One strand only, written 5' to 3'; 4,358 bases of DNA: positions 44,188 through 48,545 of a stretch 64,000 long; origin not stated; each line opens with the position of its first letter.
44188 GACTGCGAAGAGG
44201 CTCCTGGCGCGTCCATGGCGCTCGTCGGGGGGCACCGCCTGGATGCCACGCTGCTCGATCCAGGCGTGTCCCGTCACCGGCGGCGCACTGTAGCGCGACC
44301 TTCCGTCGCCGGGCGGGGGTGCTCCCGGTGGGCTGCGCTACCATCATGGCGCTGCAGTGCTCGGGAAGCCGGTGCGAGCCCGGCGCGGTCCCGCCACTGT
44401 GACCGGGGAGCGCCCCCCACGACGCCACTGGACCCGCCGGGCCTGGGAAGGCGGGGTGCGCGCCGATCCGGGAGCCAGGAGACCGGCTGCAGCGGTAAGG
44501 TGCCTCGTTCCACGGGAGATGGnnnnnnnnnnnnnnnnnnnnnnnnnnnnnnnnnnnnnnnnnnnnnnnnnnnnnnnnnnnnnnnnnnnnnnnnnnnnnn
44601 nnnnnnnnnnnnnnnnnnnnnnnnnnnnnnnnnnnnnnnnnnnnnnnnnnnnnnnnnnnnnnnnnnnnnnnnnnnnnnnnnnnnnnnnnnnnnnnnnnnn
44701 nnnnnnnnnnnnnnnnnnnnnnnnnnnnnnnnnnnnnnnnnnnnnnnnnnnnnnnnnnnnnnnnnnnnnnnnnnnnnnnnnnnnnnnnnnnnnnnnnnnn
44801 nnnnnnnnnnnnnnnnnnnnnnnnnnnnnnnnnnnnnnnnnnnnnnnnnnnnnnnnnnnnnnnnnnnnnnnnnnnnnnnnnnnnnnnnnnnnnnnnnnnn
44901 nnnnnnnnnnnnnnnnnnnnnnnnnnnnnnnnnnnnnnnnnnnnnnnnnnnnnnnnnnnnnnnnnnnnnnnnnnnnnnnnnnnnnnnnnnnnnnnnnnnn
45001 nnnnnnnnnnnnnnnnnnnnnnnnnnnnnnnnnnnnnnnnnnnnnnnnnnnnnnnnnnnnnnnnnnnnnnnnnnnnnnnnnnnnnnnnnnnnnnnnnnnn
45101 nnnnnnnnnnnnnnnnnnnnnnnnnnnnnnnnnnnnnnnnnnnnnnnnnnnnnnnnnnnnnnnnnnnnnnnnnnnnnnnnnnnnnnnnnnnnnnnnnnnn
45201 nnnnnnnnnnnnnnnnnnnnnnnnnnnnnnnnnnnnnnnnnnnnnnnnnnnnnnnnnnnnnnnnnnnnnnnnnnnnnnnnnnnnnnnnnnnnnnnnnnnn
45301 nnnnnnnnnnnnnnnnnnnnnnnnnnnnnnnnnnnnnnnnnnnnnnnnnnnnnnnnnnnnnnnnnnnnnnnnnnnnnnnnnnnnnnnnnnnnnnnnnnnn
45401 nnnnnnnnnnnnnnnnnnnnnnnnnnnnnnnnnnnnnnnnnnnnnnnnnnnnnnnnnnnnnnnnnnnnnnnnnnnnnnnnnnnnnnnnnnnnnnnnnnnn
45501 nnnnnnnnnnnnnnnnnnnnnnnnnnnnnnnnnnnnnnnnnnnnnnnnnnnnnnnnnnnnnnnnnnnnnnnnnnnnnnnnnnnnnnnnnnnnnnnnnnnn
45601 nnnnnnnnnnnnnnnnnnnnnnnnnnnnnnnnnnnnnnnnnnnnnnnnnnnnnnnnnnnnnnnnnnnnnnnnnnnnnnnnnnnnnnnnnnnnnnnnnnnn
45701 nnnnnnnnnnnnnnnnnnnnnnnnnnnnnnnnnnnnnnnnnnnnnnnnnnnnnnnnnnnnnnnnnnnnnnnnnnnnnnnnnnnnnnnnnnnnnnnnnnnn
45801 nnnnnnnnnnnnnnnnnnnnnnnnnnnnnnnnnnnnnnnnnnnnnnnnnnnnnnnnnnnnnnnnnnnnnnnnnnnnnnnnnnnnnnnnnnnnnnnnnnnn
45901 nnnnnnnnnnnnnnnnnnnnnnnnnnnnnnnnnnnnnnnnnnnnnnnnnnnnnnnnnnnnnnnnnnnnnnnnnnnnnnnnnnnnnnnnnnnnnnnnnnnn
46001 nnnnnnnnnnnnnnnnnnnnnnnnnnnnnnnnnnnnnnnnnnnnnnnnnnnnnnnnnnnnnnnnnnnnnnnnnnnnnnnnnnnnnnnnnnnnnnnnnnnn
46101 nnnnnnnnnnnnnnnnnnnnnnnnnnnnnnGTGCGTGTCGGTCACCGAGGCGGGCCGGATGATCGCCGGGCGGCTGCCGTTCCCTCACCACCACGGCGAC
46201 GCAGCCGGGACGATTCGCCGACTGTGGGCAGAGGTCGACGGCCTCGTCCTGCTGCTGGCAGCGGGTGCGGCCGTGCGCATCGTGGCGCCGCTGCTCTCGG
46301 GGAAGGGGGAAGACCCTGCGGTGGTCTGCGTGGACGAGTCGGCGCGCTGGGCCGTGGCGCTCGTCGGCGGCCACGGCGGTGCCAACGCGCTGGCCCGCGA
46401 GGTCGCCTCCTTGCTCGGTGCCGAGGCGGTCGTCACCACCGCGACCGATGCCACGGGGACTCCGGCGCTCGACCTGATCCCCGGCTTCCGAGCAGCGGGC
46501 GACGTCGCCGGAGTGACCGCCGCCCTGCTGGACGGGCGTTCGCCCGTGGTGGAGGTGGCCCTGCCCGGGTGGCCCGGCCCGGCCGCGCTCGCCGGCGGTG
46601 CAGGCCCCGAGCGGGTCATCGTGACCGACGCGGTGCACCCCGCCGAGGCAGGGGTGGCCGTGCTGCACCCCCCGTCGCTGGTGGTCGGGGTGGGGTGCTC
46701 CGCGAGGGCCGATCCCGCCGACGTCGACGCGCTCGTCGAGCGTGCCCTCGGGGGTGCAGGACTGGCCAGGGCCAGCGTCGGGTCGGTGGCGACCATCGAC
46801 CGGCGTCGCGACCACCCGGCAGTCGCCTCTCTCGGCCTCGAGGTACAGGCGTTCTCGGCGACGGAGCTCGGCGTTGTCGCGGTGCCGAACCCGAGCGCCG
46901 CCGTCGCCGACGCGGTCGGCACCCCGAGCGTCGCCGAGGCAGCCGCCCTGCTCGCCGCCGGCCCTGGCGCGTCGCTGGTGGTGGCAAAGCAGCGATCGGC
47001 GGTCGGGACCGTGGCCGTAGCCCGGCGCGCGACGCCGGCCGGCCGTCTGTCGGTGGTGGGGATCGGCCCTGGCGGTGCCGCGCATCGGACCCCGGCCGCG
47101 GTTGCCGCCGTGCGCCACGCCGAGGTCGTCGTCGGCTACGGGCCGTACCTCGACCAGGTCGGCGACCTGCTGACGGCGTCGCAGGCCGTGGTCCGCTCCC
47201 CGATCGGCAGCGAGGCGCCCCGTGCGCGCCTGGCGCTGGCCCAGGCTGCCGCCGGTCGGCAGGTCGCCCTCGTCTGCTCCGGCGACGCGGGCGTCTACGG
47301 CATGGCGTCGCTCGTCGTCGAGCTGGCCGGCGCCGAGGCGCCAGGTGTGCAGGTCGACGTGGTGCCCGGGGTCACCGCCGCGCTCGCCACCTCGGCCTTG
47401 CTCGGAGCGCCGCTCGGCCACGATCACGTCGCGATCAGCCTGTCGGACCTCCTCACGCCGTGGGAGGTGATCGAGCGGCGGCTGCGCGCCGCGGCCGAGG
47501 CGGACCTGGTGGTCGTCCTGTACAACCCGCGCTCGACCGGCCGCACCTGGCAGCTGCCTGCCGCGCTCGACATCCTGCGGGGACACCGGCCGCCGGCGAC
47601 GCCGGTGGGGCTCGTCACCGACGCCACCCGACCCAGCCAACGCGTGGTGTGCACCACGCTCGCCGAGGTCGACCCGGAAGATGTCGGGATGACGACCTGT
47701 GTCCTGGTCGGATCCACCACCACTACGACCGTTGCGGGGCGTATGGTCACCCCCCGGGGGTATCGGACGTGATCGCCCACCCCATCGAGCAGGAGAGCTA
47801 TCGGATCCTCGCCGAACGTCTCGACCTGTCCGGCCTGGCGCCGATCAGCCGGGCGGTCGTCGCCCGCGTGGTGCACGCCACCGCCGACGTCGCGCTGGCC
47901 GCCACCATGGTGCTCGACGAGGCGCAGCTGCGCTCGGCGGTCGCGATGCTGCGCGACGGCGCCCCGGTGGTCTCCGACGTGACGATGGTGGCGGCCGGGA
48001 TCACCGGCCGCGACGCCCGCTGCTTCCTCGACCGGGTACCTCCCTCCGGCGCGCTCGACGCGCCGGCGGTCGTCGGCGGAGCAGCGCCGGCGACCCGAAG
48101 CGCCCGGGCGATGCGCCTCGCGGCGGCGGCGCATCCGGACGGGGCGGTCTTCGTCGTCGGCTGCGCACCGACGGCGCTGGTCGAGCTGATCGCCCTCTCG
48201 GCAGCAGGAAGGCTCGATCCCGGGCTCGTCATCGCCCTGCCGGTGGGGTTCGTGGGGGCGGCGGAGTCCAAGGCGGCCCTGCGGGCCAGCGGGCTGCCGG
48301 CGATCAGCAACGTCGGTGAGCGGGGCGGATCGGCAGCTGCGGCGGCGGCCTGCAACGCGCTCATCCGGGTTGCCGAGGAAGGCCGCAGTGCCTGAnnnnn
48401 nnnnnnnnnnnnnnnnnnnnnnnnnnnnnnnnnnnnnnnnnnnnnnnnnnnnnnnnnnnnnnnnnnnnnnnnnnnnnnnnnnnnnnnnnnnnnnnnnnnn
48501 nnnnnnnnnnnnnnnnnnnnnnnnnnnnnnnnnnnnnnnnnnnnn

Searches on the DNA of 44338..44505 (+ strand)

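Call 53: build_rna_model(alignment_id=A2)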
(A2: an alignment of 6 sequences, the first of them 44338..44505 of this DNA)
Model R1 built from alignment A2 (6 sequences, 200 columns); structure: RNAalifold consensus.
model positions 188; base pairs 25; branch points 3; effective number of sequences 2.63; information 0.59 bits per position. Calibrated on 0.2 Mb of random sequence (short: E-values are rough).
structure used (alignment columns):
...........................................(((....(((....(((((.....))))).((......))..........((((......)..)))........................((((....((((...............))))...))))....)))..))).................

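Call 54: search_with_rna_model(model_id=R1, sources=[window, L001, L002, L003, L004, L005, L006, L007, L008, L009, L010, L011, L012, L013, L014, L015, L016, L017, L018, L019, L020, L021, L022, L023, L024, L025, L026, L027, L028, L029, L030, L031, L032, L033, L034, L035, L036, L037, L038, L039, L040, L041, L042, L043, L044, L045, L046, L047, L048, L049, L050, L051, L052, L053, L054, L055, L056, L057, L058, L059, L060, L061, L062, L063, L064, L065, L066, L067, L068, L069, L070, L071, L072, L073, L074, L075, L076, L077, L078, L079, L080, L081, L082, L084, L087, L088, L089, L090, L092, L093, L094, L095, L096, L097, L098, L099, L100, L101], max_evalue=0.01)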
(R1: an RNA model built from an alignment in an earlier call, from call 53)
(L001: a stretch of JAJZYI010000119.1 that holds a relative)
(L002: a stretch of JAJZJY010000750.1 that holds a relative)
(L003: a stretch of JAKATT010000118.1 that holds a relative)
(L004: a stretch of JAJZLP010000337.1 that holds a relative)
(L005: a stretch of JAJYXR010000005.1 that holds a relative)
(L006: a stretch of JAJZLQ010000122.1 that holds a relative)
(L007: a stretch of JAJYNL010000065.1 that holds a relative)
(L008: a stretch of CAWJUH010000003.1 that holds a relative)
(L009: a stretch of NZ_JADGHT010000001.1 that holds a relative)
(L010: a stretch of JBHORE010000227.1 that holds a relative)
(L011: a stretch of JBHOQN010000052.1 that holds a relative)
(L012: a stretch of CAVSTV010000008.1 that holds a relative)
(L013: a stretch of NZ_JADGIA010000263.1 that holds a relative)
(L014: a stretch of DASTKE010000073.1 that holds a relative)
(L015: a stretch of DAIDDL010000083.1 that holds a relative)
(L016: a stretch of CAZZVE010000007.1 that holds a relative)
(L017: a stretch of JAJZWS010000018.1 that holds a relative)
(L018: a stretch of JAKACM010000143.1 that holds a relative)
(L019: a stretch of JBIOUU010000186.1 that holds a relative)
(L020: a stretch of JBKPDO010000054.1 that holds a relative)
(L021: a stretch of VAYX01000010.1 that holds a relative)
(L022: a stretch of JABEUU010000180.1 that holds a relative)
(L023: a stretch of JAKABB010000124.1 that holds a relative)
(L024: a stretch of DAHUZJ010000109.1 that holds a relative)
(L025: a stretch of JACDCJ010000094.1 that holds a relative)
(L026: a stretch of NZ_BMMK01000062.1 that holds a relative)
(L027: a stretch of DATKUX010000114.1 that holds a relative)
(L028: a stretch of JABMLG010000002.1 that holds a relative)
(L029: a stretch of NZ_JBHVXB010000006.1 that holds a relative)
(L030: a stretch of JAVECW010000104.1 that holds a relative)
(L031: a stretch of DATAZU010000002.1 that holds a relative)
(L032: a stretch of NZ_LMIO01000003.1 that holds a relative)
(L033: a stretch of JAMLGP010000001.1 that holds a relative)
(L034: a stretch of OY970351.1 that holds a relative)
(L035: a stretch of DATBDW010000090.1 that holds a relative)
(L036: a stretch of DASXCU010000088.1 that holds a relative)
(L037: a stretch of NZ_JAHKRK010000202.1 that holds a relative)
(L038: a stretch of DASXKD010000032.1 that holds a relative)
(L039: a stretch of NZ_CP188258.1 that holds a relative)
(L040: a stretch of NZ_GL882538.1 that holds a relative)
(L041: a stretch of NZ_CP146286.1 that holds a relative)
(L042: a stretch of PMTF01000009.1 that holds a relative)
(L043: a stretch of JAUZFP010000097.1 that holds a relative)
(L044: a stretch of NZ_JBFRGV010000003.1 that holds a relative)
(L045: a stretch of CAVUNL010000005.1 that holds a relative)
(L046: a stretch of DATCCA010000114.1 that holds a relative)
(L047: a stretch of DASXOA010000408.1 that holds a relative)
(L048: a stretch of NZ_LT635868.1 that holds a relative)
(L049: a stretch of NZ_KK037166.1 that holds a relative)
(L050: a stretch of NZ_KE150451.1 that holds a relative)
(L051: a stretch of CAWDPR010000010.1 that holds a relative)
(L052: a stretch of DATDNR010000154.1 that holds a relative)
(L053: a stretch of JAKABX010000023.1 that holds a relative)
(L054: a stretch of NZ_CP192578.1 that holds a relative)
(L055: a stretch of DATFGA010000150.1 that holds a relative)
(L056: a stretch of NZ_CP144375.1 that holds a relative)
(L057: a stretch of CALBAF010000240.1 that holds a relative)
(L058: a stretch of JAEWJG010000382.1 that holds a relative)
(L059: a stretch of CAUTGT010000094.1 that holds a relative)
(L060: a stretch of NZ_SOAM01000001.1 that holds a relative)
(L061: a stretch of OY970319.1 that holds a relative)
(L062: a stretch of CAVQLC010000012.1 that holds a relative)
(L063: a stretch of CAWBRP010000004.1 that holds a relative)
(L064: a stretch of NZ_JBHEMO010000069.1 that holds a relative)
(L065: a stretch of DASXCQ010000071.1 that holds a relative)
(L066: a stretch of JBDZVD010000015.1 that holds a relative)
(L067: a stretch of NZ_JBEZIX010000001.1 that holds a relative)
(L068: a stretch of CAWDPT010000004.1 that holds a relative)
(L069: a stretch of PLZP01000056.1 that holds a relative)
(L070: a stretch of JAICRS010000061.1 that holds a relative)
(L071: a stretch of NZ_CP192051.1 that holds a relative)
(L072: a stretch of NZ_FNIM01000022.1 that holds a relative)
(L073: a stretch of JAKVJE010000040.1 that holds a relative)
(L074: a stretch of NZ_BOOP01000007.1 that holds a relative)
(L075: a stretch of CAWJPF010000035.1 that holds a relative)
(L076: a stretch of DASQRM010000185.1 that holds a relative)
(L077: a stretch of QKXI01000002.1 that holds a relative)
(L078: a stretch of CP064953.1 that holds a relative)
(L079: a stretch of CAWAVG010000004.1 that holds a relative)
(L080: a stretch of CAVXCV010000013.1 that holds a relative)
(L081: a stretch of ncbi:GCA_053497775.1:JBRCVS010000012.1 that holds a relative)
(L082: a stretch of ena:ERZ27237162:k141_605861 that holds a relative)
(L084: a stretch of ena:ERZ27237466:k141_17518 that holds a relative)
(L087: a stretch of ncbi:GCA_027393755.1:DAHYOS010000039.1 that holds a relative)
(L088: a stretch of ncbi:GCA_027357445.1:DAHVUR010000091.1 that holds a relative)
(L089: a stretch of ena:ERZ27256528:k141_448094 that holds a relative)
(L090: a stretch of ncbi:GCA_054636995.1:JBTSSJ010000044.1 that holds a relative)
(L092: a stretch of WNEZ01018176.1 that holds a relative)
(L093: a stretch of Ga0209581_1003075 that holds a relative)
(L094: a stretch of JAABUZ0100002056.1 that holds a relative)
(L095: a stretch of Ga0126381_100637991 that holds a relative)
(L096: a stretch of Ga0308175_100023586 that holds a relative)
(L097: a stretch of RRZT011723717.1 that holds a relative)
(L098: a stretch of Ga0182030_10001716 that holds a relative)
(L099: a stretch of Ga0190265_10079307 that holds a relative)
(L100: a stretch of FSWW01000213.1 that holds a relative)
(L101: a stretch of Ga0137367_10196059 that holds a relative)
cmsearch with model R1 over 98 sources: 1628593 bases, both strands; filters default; matches with E-value up to 0.01: 10.
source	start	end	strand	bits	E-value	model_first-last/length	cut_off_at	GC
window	40776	40965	-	198.8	4.2e-47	1-188/188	no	0.68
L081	13285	13474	+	192.2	1.9e-45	1-188/188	no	0.68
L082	13347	13530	+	182.6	4.7e-43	1-188/188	no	0.69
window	44338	44505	+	130.4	5.4e-30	1-188/188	no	0.75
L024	5556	5745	+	120.1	2e-27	1-188/188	no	0.74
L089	9560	9733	+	96.1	2e-21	1-188/188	no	0.66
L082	9477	9662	-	43.2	3.5e-08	1-188/188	no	0.73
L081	9637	9819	-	33.4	1e-05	1-188/188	no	0.7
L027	1289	1419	+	23.6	0.0027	38-179/188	no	0.7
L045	4075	4112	-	21.6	0.0087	124-161/188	no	0.76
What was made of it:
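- (5) A covariance-model scan of 98 loci (1.63 Mb) found riboswitches only at clade loci (call 54).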

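Call 78: search_with_rna_model(model_id=R1, sources=[L173, L174, L175, L176, L177, L087, L088, L090, L084, L003, L005], max_evalue=1)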
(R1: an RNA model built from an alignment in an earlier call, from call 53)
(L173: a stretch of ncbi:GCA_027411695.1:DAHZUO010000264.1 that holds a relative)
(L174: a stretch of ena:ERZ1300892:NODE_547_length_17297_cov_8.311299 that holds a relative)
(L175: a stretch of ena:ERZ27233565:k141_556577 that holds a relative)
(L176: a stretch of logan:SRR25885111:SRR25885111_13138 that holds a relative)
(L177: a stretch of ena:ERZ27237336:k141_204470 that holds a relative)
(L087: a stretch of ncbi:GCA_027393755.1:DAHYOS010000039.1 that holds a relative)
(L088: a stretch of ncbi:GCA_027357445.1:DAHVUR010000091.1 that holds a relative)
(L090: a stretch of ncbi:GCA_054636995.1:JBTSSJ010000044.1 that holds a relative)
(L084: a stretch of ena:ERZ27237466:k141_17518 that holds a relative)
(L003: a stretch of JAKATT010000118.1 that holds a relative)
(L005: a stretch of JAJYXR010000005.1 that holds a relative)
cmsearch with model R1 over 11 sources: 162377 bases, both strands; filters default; matches with E-value up to 1: 3.
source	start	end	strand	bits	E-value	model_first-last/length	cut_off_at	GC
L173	3468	3514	+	11.6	0.29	106-161/188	no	0.79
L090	1918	1975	-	11.5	0.3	104-161/188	no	0.74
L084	21302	21345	+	10.2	0.62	121-161/188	no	0.75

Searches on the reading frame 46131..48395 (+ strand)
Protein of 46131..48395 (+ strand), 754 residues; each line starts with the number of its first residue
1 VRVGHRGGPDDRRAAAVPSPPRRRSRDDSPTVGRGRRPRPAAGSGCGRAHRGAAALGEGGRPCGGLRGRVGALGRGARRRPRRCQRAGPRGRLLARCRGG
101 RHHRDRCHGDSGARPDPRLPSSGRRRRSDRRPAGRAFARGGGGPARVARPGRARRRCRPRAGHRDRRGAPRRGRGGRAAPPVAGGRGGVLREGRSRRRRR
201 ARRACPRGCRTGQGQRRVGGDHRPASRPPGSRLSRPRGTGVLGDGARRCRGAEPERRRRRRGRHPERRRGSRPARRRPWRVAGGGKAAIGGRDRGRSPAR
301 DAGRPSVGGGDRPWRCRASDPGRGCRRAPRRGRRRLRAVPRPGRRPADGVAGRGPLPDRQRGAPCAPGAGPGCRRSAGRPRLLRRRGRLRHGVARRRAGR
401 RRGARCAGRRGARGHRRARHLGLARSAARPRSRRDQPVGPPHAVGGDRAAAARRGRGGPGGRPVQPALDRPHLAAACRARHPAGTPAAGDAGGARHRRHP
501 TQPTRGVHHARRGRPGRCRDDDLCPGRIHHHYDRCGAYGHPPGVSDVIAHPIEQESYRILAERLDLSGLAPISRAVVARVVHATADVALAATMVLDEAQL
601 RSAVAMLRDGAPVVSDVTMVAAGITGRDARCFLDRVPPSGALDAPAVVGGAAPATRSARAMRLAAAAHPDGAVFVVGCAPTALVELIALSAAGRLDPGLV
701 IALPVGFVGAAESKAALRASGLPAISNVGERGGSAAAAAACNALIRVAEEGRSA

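Call 9: search_protein_families(library=pfam, proteins=[window:46131-48395:+], max_evalue=0.001)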
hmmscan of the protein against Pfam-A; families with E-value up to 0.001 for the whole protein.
window:46131-48395:+ (754 aa): 1 family
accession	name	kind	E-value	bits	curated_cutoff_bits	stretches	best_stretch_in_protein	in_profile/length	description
PF02570.20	CbiC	-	2.3e-53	181.2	22.5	1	552-746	2-195/196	Precorrin-8X methylmutase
